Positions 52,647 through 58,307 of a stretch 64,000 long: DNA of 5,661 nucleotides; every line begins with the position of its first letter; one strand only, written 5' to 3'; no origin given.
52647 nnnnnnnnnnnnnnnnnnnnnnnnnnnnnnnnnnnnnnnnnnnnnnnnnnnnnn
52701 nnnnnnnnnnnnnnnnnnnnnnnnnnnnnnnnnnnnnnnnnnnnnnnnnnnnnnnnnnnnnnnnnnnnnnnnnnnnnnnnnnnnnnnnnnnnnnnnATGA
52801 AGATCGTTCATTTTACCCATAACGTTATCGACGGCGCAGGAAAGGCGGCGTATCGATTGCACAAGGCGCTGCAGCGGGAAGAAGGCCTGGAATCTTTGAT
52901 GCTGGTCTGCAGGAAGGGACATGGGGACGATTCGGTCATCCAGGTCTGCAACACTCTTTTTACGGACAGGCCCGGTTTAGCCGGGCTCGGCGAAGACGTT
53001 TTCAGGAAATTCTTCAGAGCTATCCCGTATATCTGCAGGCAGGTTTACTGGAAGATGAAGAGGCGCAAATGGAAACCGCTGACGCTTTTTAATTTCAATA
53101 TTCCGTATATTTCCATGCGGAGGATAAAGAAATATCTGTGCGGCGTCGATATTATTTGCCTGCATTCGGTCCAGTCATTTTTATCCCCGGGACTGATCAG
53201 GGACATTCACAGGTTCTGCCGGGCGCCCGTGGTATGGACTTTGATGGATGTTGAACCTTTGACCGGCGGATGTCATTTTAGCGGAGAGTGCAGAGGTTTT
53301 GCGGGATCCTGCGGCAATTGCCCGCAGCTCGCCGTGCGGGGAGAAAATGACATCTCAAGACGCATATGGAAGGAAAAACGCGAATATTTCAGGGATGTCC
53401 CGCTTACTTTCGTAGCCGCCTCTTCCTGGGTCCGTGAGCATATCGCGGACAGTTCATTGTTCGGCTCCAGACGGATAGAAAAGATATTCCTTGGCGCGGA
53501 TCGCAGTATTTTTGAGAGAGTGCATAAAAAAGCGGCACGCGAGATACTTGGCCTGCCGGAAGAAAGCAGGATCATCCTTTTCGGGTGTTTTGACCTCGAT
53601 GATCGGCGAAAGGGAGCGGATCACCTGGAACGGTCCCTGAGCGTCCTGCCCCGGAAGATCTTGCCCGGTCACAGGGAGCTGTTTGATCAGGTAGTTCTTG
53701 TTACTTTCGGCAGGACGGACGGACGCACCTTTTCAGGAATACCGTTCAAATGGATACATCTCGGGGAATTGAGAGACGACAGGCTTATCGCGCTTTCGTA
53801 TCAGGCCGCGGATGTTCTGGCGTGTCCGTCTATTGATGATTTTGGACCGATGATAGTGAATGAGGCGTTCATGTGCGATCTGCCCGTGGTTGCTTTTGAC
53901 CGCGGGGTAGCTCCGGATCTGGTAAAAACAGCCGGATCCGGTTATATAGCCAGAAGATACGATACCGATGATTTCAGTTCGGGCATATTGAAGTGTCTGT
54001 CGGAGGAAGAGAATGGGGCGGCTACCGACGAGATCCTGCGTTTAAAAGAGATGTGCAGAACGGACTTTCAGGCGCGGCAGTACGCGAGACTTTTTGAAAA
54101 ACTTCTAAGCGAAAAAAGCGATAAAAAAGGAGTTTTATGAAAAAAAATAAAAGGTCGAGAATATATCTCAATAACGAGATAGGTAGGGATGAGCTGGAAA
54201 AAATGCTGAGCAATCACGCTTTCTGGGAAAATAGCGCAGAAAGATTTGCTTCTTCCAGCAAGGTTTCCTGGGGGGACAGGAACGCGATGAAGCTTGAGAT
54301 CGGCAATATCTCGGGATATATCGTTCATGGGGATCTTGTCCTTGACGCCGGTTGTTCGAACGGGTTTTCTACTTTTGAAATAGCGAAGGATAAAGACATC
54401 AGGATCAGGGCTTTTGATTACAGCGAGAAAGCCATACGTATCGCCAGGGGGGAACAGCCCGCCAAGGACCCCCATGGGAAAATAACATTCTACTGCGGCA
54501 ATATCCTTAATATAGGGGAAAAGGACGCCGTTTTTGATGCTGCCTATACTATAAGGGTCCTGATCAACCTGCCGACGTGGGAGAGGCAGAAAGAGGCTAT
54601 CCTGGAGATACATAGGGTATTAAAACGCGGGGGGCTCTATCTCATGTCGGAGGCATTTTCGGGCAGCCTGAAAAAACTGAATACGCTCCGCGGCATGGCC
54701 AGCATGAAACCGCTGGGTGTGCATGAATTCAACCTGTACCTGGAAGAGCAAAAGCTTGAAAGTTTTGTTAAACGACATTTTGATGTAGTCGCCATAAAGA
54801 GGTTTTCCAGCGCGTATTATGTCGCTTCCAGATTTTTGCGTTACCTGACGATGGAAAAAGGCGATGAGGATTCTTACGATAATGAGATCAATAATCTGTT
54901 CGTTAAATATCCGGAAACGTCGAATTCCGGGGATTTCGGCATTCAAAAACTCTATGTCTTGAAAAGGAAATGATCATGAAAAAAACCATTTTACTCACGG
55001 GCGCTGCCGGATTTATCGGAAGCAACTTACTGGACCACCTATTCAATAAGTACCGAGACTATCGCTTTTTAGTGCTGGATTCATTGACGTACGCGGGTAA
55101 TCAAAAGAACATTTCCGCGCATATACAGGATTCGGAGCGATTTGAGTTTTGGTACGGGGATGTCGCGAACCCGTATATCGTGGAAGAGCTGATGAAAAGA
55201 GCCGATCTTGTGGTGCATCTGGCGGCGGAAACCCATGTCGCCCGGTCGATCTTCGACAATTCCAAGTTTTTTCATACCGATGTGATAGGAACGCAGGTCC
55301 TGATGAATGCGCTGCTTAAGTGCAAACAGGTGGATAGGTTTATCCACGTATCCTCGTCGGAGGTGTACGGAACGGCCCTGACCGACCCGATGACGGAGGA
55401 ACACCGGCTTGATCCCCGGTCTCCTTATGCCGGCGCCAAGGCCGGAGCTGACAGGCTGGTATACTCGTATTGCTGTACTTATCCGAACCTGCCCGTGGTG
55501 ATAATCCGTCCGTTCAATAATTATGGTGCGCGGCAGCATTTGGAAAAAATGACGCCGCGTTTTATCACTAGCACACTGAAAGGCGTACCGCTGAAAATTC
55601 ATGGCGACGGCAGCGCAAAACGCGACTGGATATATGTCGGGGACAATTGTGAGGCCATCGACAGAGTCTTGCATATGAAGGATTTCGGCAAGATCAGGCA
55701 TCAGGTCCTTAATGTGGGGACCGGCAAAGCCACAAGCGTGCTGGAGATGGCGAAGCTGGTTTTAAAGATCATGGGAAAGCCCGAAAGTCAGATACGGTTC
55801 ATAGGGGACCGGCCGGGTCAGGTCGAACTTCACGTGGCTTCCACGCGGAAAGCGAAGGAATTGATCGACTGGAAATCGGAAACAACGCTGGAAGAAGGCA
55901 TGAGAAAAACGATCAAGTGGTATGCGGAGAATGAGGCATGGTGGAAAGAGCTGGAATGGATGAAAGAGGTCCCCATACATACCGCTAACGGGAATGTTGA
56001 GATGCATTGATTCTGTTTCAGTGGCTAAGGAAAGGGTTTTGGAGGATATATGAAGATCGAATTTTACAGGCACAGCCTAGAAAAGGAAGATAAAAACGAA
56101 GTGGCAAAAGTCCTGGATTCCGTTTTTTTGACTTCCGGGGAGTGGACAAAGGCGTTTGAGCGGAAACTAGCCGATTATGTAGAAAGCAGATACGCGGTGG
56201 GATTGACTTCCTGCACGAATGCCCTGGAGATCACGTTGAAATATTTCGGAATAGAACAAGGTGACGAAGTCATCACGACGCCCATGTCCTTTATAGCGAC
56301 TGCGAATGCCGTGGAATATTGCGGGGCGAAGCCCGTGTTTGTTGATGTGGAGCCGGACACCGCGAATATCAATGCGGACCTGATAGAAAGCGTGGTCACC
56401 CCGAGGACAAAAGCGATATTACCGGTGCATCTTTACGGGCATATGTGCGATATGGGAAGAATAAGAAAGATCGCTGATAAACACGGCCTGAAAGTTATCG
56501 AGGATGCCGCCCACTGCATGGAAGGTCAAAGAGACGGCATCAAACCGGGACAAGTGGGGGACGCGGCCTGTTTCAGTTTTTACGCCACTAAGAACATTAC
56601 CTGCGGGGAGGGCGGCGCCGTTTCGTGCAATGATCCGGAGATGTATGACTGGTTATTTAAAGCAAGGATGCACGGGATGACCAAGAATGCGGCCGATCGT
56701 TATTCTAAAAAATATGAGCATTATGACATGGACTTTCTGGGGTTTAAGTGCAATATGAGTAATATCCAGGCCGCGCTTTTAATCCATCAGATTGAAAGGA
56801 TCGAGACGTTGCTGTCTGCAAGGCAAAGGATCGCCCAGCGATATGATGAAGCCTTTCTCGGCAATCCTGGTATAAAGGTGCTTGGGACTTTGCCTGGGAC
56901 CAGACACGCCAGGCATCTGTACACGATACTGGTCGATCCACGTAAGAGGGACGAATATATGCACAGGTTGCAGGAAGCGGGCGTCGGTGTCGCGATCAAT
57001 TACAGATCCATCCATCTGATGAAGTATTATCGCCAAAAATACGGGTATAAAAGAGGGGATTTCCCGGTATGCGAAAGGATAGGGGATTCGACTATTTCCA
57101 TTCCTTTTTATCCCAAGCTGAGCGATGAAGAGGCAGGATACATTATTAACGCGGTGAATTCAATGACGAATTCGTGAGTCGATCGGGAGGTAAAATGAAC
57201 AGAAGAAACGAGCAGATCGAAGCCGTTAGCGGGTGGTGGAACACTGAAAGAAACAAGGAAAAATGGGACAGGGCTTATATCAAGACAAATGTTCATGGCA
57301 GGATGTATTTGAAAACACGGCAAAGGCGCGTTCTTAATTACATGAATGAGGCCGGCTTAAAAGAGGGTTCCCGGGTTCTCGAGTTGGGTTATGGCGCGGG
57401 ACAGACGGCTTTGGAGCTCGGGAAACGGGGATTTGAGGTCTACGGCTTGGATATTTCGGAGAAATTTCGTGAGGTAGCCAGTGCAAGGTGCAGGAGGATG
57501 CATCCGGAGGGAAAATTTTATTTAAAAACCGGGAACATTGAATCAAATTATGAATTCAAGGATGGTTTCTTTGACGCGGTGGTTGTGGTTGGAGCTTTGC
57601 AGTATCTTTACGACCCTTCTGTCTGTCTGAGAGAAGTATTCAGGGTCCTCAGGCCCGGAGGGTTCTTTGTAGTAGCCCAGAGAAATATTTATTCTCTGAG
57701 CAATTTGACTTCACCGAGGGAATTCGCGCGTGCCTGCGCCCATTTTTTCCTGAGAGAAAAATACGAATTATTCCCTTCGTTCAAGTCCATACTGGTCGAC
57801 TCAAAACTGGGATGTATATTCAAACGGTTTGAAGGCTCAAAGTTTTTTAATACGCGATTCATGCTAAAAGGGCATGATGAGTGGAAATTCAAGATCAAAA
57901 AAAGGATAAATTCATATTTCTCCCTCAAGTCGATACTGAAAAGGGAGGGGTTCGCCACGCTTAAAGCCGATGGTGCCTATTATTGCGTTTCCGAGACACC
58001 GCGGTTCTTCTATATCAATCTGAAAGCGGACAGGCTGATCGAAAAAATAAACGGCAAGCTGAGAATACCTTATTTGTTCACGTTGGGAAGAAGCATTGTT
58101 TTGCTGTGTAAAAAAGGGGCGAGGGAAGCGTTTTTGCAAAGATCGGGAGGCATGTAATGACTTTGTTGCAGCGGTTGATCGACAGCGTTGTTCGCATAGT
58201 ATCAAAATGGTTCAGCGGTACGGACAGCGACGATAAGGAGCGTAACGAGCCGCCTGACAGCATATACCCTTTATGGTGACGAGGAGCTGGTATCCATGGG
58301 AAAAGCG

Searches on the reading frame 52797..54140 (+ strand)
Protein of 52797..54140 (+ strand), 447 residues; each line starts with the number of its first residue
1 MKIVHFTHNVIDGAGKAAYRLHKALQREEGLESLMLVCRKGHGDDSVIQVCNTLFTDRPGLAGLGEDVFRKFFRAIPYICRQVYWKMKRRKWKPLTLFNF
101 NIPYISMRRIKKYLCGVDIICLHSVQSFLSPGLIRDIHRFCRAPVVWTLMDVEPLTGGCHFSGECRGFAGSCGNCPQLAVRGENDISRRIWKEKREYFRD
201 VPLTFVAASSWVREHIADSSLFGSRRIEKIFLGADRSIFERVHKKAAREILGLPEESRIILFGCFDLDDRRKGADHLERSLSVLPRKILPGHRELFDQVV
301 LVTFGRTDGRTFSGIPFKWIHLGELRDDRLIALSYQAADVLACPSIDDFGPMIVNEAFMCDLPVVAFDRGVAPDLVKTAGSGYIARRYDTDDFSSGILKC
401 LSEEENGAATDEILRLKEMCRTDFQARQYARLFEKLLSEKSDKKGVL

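Call 8: search_protein_families(library=ncbifam, proteins=[window:52797-54140:+], max_evalue=0.000001)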
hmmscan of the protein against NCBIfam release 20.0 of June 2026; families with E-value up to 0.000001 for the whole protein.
window:52797-54140:+ (447 aa): 4 families
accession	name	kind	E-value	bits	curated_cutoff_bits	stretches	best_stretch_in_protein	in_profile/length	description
TIGR04015.1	WcaC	equivalog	1.3e-09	37.8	784.85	1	144-381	128-350/405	colanic acid biosynthesis glycosyltransferase WcaC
TIGR03088.1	stp2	hypoth_equivalog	1.1e-08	34.5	409.05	1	331-437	266-374/374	TIGR03088 family PEP-CTERM/XrtA system glycosyltransferase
NF047684.1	TeichurnBiosyTuaC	equivalog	5.4e-07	28.9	550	0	235-435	195-384/391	teichuronic acid biosynthesis protein TuaC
TIGR03999.1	thiol_BshA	equivalog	5.5e-07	28.8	273.7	1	333-436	268-373/375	N-acetyl-alpha-D-glucosaminyl L-malate synthase BshA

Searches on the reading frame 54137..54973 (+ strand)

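Call 19: search_protein_families(library=pfam, proteins=[window:54137-54973:+], max_evalue=0.0001)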
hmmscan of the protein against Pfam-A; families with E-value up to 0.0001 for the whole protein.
window:54137-54973:+ (278 aa): 5 families
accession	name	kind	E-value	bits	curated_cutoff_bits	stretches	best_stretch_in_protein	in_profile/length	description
PF13649.12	Methyltransf_25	-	9.5e-16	58.7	27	1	68-166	1-97/97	Methyltransferase domain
PF08241.18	Methyltransf_11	-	2.9e-14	53.9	21.2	1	69-169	1-94/95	Methyltransferase domain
PF13847.12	Methyltransf_31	-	1.7e-13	50.9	27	1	65-173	4-112/145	Methyltransferase domain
PF08242.18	Methyltransf_12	-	2.2e-09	38.3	30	1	69-167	1-97/98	Methyltransferase domain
PF01209.24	Ubie_methyltran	-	2e-05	24.5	20.1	1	64-172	47-153/233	ubiE/COQ5 methyltransferase family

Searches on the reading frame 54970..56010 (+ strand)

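Call 19: search_protein_families(library=pfam, proteins=[window:54970-56010:+], max_evalue=0.0001)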
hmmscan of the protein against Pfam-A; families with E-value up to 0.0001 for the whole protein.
window:54970-56010:+ (346 aa): 7 families
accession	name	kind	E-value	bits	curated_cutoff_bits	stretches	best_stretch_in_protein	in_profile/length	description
PF16363.11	GDP_Man_Dehyd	-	1.5e-65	222.3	27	1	8-314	1-332/332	GDP-mannose 4,6 dehydratase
PF01370.27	Epimerase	-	4.5e-57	193.6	20.9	1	7-250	1-240/240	NAD dependent epimerase/dehydratase family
PF01073.25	3Beta_HSD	-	1.1e-18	67.7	22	1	9-226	2-221/280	3-beta hydroxysteroid dehydrogenase/isomerase family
PF02719.21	Polysacc_synt_2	-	1.4e-14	54.4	20.2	1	7-129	1-128/293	Polysaccharide biosynthesis protein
PF07993.18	NAD_binding_4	-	4.1e-14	52.8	20.1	1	9-181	1-204/258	Male sterility protein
PF04321.23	RmlD_sub_bind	-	3.4e-10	39.9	27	1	6-276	2-239/287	RmlD substrate binding domain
PF13460.12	NAD_binding_10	-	1.4e-06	28.7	27.2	1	11-181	1-143/184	NAD(P)H-binding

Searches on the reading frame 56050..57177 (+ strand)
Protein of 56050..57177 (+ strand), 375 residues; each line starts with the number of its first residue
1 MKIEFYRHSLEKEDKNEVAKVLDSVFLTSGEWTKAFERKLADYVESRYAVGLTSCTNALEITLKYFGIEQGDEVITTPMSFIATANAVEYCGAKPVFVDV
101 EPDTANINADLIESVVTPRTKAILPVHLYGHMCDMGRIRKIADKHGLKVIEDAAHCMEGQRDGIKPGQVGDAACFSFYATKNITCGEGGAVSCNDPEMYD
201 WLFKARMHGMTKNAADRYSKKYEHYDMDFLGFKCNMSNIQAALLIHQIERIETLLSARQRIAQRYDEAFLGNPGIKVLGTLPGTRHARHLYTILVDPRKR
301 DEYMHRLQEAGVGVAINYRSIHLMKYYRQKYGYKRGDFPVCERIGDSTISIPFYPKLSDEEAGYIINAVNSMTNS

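Call 19: search_protein_families(library=pfam, proteins=[window:56050-57177:+], max_evalue=0.0001)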
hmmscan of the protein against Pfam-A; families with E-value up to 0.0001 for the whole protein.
window:56050-57177:+ (375 aa): 2 families
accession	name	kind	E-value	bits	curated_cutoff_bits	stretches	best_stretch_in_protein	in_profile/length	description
PF01041.23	DegT_DnrJ_EryC1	-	9.1e-122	407.2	19.8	1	10-369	3-359/360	DegT/DnrJ/EryC1/StrS aminotransferase family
PF00155.27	Aminotran_1_2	-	8e-07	29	19.7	1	33-155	44-188/361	Aminotransferase class I and II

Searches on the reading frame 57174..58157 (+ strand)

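Call 19: search_protein_families(library=pfam, proteins=[window:57174-58157:+], max_evalue=0.0001)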
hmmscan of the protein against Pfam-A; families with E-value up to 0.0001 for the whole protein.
window:57174-58157:+ (327 aa): 8 families
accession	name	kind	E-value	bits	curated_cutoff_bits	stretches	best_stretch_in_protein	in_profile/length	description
PF08241.18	Methyltransf_11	-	3.8e-21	76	21.2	1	69-167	1-95/95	Methyltransferase domain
PF13649.12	Methyltransf_25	-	1.2e-17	64.7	27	1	68-163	1-97/97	Methyltransferase domain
PF13847.12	Methyltransf_31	-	4.8e-15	56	27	1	63-171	2-113/145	Methyltransferase domain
PF13489.12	Methyltransf_23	-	1.7e-13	51.1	27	1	45-174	1-123/164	Methyltransferase domain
PF08242.18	Methyltransf_12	-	6.2e-12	46.5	30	1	69-165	1-98/98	Methyltransferase domain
PF01209.24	Ubie_methyltran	-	5.6e-11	42.7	20.1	1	57-168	40-152/233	ubiE/COQ5 methyltransferase family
PF02353.26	CMAS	-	3e-06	27.2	27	1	51-168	49-165/273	Mycolic acid cyclopropane synthetase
PF07021.18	MetW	-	8.2e-06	26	21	1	62-159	11-102/193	Methionine biosynthesis protein MetW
